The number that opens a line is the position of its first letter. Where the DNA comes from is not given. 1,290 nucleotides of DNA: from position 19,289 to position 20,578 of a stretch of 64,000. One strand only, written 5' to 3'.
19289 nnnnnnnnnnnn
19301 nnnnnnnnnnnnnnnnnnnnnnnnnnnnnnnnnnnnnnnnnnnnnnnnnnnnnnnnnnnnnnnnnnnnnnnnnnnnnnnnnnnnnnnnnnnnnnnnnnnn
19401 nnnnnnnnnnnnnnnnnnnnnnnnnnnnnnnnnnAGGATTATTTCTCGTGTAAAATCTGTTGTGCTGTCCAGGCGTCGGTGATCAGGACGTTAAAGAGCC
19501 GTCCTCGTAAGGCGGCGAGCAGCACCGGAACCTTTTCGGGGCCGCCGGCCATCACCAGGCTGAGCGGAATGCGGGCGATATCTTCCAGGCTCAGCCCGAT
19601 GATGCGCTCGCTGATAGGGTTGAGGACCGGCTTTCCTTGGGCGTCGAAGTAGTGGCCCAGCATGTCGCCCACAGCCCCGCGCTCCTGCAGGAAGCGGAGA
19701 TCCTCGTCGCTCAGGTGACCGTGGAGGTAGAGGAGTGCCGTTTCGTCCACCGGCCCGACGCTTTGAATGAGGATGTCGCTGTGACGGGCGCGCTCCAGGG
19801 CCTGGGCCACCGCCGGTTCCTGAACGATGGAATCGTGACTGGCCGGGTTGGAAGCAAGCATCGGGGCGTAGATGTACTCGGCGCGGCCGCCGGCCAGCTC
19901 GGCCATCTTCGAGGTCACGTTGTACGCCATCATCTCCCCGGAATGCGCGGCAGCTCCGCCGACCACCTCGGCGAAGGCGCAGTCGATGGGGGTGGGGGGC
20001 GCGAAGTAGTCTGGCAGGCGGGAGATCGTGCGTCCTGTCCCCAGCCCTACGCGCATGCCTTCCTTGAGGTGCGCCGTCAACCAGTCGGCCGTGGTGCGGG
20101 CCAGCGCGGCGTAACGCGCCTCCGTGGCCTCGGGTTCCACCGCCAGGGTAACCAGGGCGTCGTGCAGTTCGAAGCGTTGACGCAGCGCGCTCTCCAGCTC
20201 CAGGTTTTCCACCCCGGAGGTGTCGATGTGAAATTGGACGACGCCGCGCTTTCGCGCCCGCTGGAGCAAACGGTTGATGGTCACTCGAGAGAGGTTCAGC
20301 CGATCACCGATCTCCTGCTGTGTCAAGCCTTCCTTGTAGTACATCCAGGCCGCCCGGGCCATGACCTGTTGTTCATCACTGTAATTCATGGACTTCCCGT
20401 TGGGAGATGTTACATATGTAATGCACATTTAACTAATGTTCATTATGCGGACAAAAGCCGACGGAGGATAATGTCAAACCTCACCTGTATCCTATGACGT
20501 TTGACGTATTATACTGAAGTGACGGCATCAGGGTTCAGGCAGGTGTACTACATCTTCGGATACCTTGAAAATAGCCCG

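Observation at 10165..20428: Nine-gene PTS-linked operon combining GH42, AraA/FucI-like isomerase, ketose-3-epimerase-like TIM barrel, Dak-family kinase and HAD phosphatase: candidate undescribed galactoside/rare-ketose catabolic route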

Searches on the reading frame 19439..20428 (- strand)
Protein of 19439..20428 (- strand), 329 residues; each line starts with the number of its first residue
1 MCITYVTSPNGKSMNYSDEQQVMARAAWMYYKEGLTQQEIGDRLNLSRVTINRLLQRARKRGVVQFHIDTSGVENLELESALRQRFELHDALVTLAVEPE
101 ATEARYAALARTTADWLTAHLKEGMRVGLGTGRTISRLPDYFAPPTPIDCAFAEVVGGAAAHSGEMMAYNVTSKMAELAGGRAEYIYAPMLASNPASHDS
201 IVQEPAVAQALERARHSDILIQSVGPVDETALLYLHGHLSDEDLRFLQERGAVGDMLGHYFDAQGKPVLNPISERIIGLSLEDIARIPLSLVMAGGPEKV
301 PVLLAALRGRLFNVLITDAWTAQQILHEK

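Call 6: search_protein_families(library=pfam, proteins=[window:19439-20428:-], max_evalue=0.01)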
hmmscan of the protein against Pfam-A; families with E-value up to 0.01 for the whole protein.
window:19439-20428:- (329 aa): 12 families
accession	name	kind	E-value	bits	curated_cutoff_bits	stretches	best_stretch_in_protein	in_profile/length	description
PF04198.19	Sugar-bind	-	1.4e-64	218.2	27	1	74-326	5-256/257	Putative sugar-binding domain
PF04545.22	Sigma70_r4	-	3.1e-08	33.4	24.1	1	29-61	15-47/50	Sigma-70, region 4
PF08281.18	Sigma70_r4_2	-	5.4e-07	29.6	25.7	1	29-61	21-53/54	Sigma-70, region 4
PF13545.12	HTH_Crp_2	-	1.1e-06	28.9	27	1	35-65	23-53/70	Crp-like helix-turn-helix domain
PF12802.13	MarR_2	-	5.5e-06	26.9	27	1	29-65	14-51/61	MarR family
PF13384.12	HTH_23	-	9.2e-06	25.8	24.6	1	24-63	8-46/50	Homeodomain-like domain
PF13412.12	HTH_24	-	7.2e-05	22.7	21.9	1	33-65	16-48/48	Winged helix-turn-helix DNA-binding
PF00325.26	Crp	-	8.8e-05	22.6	21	1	35-63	3-31/32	Bacterial regulatory proteins, crp family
PF13936.12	HTH_38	-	0.0013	18.9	27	0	31-57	17-43/44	Helix-turn-helix domain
PF08279.18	HTH_11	-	0.0018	18.6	25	1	32-62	13-43/55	HTH domain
PF13560.12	HTH_31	-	0.0065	17.2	27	0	33-59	13-39/64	Helix-turn-helix domain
PF01047.28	MarR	-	0.0098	16.2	24.6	0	29-68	12-51/59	MarR family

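Call 7: search_protein_families(library=ncbifam, proteins=[window:19439-20389:-], max_evalue=0.01)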
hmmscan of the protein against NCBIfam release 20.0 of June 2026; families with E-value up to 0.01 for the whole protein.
window:19439-20389:- (316 aa): 10 families
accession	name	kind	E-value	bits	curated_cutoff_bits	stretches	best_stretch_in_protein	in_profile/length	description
NF053881.1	TransRegDeoRBac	equivalog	3.6e-54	184.1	420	1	5-313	4-310/311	DNA-binding transcriptional repressor DeoR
NF011947.0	PRK15418.1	equivalog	1.9e-45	155.5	486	1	6-314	15-316/319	transcriptional regulator LsrR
TIGR02937.1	sigma70-ECF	superfamily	1.2e-07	31.5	42.9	1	14-48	126-160/165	sigma-70 family RNA polymerase sigma factor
NF033545.0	transpos_IS630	equivalog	5.1e-05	22.9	100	1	13-111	4-91/299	IS630 family transposase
NF003257.0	PRK04217.1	equivalog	0.00095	19.3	115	1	19-48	56-85/110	hypothetical protein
NF002620.0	PRK02277.1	subfamily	0.0019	17.9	115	1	13-49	10-46/201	orotate phosphoribosyltransferase-like protein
NF038385.1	IS66_access_TnpA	equivalog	0.0041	16.7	150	1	10-51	5-46/190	IS66-like element accessory protein TnpA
NF053606.1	Sta1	subfamily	0.0058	16.7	80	0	17-52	30-65/100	Sta1 family transcriptional regulator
TIGR00122.1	birA_repr_reg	equivalog_domain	0.0081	16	70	0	25-50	17-42/69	biotin operon repressor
NF033546.1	transpos_IS21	equivalog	0.0084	15.7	160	0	15-77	2-33/294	IS21 family transposase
